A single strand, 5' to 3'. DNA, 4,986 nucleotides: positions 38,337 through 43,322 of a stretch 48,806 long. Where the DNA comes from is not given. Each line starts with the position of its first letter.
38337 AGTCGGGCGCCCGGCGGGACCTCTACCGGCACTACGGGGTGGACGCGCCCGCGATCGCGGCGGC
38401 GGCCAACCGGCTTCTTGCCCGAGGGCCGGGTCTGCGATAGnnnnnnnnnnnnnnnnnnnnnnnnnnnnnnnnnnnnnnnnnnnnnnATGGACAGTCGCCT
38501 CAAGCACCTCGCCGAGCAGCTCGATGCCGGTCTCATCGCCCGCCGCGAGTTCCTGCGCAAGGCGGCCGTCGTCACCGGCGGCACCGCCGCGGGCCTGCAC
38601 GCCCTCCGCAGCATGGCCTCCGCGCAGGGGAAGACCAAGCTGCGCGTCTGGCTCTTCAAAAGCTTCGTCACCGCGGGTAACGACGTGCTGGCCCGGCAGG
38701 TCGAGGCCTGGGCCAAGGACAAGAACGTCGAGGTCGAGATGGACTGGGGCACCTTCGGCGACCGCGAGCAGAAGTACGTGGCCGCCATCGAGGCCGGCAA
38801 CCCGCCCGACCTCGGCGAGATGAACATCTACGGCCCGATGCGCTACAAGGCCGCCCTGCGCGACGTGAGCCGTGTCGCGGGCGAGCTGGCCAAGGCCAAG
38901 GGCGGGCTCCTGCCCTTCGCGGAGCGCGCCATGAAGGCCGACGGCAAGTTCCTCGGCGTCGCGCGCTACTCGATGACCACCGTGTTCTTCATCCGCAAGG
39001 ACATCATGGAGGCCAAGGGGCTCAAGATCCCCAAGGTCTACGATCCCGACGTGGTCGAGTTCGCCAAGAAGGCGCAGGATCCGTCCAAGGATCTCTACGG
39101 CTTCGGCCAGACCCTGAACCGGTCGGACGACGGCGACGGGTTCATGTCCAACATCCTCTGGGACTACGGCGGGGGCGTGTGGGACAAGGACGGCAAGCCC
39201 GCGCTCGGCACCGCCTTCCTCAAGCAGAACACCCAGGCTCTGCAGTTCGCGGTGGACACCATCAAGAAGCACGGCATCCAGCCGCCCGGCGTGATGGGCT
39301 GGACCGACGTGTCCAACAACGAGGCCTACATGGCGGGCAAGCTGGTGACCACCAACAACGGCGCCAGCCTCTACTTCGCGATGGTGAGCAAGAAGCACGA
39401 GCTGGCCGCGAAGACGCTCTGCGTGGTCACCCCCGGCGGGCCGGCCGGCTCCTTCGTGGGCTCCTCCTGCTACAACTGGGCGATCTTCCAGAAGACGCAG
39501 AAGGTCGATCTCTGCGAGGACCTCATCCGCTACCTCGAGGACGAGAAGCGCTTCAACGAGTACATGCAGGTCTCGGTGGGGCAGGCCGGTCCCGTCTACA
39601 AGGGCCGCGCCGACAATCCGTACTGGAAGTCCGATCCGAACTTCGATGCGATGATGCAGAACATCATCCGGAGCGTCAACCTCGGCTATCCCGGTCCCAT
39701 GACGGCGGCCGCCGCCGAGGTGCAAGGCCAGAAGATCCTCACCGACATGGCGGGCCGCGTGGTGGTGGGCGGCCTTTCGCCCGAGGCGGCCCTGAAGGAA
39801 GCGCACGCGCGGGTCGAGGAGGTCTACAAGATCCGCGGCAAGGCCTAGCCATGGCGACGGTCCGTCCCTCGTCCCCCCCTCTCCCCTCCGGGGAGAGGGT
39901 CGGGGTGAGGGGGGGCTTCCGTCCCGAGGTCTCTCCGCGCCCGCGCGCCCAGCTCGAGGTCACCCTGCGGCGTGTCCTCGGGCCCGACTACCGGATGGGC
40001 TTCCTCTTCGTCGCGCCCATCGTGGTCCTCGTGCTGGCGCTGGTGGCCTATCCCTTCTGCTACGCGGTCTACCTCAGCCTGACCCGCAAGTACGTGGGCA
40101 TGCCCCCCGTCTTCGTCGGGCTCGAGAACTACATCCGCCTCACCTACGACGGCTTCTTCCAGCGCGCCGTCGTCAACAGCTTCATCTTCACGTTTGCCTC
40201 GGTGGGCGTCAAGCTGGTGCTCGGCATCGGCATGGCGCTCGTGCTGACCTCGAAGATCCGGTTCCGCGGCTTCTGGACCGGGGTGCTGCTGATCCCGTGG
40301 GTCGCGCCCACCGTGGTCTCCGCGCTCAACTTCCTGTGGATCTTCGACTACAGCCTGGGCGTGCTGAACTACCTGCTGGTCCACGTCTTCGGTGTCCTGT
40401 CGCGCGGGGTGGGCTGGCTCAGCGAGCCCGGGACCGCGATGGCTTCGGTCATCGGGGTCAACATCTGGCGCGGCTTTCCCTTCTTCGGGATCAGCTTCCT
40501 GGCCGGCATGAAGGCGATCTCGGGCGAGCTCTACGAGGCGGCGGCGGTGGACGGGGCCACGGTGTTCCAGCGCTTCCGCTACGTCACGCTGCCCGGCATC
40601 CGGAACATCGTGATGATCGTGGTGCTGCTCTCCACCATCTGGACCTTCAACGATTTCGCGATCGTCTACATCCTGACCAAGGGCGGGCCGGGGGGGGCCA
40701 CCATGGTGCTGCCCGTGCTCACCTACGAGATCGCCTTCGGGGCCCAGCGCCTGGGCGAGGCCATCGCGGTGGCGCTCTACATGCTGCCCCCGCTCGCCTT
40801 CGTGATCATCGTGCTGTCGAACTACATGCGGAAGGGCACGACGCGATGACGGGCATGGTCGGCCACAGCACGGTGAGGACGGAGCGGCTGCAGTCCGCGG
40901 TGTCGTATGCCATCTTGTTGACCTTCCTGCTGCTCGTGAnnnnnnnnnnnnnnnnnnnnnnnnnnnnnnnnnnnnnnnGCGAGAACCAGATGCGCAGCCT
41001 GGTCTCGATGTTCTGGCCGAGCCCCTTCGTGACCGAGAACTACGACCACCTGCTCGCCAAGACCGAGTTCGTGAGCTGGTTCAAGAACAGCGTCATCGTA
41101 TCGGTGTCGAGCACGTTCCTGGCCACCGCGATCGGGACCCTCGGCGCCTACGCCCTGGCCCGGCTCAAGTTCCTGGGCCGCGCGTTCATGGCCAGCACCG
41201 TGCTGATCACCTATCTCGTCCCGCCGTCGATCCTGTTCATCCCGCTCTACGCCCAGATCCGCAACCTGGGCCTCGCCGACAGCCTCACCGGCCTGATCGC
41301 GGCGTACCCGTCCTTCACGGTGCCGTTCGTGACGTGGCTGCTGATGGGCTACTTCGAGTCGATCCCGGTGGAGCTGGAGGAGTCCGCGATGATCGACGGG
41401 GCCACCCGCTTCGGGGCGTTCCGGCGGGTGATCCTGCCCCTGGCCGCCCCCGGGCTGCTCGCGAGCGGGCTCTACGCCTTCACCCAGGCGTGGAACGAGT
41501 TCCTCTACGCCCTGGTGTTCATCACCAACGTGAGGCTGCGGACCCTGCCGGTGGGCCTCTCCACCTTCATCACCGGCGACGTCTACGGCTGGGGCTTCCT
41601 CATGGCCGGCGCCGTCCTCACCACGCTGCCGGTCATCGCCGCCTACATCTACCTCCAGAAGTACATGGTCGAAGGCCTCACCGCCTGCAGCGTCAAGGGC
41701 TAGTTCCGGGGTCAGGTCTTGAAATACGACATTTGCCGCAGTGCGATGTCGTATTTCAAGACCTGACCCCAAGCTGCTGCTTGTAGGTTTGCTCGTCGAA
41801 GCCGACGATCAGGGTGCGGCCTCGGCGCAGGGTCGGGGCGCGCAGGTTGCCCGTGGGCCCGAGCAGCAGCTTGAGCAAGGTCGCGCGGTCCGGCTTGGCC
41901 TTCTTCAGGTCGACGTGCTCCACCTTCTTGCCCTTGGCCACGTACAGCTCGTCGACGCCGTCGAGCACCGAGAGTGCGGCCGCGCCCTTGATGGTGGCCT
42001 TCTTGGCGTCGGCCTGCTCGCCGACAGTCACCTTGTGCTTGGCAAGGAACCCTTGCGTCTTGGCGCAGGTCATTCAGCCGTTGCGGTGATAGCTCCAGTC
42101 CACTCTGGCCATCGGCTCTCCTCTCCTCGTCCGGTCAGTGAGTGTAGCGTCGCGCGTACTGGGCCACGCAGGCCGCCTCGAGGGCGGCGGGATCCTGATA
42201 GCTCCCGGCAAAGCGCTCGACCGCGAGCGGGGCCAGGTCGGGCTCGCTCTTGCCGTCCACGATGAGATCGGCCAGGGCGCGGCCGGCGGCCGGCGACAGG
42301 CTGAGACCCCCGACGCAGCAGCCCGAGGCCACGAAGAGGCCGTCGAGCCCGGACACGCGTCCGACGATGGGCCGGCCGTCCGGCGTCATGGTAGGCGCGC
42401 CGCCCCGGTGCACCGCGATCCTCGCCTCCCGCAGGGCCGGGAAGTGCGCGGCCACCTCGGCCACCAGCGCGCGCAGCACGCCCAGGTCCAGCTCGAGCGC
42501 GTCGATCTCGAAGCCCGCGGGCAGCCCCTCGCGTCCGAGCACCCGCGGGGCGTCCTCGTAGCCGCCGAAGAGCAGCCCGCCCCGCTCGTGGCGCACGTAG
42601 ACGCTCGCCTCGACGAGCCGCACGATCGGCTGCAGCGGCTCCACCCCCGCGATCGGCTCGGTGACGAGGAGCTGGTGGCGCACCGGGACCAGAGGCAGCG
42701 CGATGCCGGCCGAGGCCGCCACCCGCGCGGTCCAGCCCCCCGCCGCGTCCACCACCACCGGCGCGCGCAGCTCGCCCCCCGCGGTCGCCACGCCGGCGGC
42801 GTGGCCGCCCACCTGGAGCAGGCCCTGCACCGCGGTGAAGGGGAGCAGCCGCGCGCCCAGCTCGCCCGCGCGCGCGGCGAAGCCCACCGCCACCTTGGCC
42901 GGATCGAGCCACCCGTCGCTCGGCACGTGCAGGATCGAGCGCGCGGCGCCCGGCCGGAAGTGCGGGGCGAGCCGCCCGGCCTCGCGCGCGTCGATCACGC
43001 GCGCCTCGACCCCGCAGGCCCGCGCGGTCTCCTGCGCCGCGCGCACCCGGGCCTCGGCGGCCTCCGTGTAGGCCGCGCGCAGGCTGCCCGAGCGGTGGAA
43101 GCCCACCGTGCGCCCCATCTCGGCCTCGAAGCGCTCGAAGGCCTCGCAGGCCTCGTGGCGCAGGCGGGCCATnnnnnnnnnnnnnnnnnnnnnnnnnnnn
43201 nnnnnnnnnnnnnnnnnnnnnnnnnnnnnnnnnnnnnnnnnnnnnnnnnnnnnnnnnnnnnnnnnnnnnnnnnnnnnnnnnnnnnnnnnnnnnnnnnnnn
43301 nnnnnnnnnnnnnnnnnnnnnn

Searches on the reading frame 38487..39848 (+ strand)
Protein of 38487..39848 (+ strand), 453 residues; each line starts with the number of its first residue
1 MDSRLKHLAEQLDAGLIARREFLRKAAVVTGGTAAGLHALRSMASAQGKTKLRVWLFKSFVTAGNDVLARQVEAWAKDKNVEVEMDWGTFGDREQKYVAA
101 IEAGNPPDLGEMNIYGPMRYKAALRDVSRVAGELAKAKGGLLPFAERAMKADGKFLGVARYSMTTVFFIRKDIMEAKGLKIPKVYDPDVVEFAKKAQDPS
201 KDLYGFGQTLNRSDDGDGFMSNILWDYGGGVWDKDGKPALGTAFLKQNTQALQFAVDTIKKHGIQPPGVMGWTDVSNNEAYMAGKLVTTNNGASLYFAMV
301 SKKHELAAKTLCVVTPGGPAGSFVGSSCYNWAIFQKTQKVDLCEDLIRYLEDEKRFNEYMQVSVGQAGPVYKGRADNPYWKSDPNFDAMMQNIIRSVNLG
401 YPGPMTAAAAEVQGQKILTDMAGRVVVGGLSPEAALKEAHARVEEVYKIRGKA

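Call 61: search_protein_families(library=pfam, proteins=[window:38487-39848:+], max_evalue=0.0001)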
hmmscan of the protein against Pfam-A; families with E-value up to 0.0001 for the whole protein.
window:38487-39848:+ (453 aa): 2 families
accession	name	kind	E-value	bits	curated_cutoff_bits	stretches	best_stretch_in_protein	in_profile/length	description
PF13416.11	SBP_bac_8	-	6.5e-22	79.1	27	1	72-387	3-278/279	Bacterial extracellular solute-binding protein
PF01547.30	SBP_bac_1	-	7.5e-18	66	26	1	72-352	14-302/307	Bacterial extracellular solute-binding protein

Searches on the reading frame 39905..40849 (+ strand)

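Call 77: search_protein_families(library=pfam, proteins=[window:39905-40849:+], max_evalue=0.001)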
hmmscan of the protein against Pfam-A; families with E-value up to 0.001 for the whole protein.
window:39905-40849:+ (314 aa): 1 family
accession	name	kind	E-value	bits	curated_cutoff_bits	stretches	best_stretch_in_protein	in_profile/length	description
PF00528.27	BPD_transp_1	-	1.9e-17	64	26.4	1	104-303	2-174/184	Binding-protein-dependent transport system inner membrane component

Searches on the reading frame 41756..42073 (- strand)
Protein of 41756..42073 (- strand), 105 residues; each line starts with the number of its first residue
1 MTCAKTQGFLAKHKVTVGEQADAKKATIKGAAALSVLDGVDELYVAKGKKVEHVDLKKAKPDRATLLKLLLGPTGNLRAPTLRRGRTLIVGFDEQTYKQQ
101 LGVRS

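Call 77: search_protein_families(library=pfam, proteins=[window:41756-42073:-], max_evalue=0.001)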
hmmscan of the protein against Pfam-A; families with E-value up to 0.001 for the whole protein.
window:41756-42073:- (105 aa): 1 family
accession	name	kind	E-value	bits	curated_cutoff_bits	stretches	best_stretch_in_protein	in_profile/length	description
PF03960.21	ArsC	-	0.00066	20.4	24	1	25-99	14-78/79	ArsC family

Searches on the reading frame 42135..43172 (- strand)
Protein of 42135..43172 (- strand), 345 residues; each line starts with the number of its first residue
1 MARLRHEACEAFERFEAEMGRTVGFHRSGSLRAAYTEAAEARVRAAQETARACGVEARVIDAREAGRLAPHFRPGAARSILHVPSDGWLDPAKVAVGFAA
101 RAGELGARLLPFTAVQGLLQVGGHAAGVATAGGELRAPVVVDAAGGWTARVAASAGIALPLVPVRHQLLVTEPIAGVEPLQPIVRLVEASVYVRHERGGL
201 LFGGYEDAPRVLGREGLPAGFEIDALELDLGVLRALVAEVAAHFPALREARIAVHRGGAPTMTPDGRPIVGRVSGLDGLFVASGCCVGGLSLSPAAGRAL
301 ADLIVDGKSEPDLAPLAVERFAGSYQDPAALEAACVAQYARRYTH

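Call 61: search_protein_families(library=pfam, proteins=[window:42135-43172:-], max_evalue=0.0001)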
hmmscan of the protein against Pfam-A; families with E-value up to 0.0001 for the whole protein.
window:42135-43172:- (345 aa): 1 family
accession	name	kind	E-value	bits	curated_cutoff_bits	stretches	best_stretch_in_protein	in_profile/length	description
PF01266.30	DAO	-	1.6e-48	166.5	27.9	1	1-303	60-353/353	FAD dependent oxidoreductase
